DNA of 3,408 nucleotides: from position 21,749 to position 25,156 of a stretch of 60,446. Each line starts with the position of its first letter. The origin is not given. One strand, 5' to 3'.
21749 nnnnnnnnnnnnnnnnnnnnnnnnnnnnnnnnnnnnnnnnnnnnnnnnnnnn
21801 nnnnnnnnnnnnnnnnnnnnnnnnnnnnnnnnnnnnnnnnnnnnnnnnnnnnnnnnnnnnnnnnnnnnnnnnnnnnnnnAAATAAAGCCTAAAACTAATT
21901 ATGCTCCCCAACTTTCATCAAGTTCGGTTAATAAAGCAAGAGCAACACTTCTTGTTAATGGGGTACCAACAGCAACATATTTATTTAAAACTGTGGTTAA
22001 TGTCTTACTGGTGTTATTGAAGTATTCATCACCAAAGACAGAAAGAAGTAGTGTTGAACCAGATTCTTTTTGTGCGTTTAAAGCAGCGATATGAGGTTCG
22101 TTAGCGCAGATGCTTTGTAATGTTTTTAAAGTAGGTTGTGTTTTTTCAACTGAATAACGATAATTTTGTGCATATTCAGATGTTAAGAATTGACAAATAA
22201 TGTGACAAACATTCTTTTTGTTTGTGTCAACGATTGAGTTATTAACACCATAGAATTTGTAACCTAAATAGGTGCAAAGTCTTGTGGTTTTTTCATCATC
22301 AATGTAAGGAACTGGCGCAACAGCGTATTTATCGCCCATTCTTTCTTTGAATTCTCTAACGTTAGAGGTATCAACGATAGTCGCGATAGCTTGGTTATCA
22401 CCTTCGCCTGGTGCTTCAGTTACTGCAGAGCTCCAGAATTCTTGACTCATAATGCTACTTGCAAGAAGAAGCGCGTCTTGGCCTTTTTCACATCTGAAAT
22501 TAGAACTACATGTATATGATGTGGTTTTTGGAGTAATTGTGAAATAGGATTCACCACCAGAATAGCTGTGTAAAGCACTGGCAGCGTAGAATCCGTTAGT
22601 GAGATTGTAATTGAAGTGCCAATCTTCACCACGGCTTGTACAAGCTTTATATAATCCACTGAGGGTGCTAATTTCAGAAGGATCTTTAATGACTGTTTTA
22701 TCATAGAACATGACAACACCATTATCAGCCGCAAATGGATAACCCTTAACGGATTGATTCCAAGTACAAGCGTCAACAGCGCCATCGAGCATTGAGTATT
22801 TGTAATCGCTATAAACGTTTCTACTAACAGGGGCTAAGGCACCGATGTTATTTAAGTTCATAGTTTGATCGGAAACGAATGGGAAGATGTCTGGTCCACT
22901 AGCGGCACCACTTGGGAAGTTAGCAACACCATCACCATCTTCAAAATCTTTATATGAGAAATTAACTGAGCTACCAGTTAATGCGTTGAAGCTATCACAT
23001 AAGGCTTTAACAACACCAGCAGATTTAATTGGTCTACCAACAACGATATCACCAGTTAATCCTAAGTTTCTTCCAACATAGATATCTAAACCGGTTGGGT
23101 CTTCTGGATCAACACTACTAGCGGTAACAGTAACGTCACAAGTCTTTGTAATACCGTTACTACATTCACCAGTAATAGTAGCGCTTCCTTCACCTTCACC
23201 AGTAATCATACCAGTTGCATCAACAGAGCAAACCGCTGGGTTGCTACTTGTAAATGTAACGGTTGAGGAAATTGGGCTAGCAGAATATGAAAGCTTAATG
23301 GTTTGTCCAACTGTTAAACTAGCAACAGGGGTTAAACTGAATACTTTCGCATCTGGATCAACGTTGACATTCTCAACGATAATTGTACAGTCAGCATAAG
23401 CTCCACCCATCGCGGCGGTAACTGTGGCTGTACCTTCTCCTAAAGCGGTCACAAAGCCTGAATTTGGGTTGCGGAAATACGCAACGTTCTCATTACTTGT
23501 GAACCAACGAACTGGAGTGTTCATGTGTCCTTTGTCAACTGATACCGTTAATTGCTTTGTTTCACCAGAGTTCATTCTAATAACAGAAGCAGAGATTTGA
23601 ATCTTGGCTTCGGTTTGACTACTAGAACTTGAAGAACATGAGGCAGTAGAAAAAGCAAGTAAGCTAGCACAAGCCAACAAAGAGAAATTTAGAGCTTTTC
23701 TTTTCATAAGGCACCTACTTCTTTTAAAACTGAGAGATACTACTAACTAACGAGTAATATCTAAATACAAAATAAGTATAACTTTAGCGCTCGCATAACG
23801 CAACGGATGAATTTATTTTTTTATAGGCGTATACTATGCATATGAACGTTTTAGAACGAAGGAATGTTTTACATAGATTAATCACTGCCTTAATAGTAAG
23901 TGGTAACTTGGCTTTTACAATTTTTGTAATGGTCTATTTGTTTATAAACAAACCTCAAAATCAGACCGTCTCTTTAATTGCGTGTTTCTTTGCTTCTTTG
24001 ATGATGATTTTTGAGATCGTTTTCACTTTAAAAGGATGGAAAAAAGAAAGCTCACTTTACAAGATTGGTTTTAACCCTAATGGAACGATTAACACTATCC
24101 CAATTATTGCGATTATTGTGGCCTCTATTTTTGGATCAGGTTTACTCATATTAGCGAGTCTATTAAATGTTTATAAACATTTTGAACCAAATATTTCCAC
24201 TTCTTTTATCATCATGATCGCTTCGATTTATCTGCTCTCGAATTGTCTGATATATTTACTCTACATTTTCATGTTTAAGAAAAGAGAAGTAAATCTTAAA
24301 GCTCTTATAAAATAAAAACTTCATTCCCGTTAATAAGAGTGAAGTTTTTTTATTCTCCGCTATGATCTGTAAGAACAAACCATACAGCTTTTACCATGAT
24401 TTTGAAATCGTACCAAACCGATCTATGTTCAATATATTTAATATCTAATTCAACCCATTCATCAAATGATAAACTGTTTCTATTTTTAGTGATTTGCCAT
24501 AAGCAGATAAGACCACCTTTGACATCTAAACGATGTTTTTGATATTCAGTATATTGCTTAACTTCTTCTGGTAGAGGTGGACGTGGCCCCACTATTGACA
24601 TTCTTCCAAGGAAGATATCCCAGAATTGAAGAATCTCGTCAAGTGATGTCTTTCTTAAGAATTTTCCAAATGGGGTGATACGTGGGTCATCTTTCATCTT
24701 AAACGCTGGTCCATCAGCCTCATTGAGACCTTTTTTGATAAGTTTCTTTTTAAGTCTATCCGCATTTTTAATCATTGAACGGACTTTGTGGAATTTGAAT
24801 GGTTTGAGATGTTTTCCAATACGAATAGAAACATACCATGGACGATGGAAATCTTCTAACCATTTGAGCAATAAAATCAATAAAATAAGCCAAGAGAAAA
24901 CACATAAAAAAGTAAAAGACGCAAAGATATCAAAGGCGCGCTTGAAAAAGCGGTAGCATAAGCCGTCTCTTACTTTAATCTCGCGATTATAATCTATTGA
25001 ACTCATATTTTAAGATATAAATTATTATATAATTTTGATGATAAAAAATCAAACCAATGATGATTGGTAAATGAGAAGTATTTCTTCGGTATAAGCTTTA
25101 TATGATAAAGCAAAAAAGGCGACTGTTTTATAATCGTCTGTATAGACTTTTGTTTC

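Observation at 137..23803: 23-kb co-directional alpha-glucan capture, degradation and import locus built entirely from membrane-tethered, Ig-stalked proteins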

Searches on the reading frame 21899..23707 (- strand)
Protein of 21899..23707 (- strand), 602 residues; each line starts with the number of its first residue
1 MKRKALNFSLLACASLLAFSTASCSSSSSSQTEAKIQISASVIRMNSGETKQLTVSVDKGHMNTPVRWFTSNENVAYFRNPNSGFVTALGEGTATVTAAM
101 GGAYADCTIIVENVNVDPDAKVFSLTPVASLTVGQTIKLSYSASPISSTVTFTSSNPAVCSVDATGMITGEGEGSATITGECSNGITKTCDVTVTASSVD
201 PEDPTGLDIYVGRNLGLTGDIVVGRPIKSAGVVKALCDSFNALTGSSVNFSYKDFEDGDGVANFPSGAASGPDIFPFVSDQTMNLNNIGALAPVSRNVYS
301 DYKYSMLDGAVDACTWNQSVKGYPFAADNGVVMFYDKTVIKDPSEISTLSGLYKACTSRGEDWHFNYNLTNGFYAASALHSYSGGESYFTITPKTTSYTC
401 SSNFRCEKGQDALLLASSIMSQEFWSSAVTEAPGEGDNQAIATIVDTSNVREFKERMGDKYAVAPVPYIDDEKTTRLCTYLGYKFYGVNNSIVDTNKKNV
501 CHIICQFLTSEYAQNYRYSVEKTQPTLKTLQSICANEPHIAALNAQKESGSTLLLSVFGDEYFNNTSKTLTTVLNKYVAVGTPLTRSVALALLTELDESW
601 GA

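Call 6: search_protein_families(library=pfam, proteins=[window:21899-23707:-], max_evalue=0.01)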
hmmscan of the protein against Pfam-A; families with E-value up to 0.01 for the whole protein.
window:21899-23707:- (602 aa): 3 families
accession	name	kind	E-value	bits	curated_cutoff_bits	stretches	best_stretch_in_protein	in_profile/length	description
PF02368.24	Big_2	-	3.3e-14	53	22.8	2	124-180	6-66/79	Bacterial Ig-like domain (group 2)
PF13416.11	SBP_bac_8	-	2.6e-13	50.8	27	1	235-531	1-266/279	Bacterial extracellular solute-binding protein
PF22359.2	Big-like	-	3.6e-07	30.7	27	1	149-196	2-48/48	Bacterial Ig-like domain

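Call 9: search_protein_families(library=ncbifam, proteins=[window:21899-23707:-], max_evalue=0.001)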
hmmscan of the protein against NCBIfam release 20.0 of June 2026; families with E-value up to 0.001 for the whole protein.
window:21899-23707:- (602 aa): 2 families
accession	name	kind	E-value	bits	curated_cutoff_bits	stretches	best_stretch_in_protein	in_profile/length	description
NF007011.0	PRK09474.1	equivalog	1.6e-06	27.2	291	1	263-390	72-197/396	maltose/maltodextrin ABC transporter substrate-binding protein MalE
NF053514.2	JUQZ_fam_ocin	equivalog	0.00019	21.7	40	0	10-98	6-91/107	BLB8/JUQZ-1 family protein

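Call 99: search_solved_structures(query=window:21899-23707:-, max_evalue=0.01)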
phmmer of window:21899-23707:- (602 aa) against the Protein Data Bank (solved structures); distinct sequences matched with E-value up to 0.01: 12.
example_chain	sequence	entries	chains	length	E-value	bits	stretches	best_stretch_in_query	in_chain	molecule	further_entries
5m28_A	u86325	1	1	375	2.1e-11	46.2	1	267-554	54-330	MalE1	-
5mk9_A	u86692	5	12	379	2.1e-11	46.2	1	267-554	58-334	MalE1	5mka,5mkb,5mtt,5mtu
6dts_A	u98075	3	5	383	4.8e-05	25.2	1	228-551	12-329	maltose-binding protein MalE2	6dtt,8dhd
2fnc_A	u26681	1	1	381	4.9e-05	25.2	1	228-551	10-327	maltose ABC transporter, periplasmic maltose-binding protein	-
6n1a_A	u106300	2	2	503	6.9e-05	24.7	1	128-195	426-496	Carbohydrate-binding protein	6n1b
7quz_AAA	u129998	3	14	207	0.00096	20.9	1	127-197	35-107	Beta-1,3-glucanase bglH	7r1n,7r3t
6dtu_A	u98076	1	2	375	0.00099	20.9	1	228-542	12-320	maltose-binding protein MalE1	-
2gha_A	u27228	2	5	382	0.0011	20.8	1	228-542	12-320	maltose ABC transporter, periplasmic maltose-binding protein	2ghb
8zdj_S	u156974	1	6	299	0.0015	20.3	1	145-196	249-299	Tail Tube Protein (gp13)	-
8zdl_S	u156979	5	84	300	0.0015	20.3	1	145-196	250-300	Tail Tube Protein (gp13)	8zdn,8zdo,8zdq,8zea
9cuy_c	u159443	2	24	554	0.0015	20.3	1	26-200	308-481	Short tail fiber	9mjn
1elj_A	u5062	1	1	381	0.0046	18.7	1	234-351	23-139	MALTODEXTRIN-BINDING PROTEIN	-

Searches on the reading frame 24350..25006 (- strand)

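Call 6: search_protein_families(library=pfam, proteins=[window:24350-25006:-], max_evalue=0.01)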
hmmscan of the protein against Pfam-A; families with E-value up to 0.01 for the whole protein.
window:24350-25006:- (218 aa): 1 family
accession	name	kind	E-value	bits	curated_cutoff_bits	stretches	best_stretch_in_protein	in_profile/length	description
PF02397.22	Bac_transf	-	2.8e-56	190.3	27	1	22-212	1-178/179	Bacterial sugar transferase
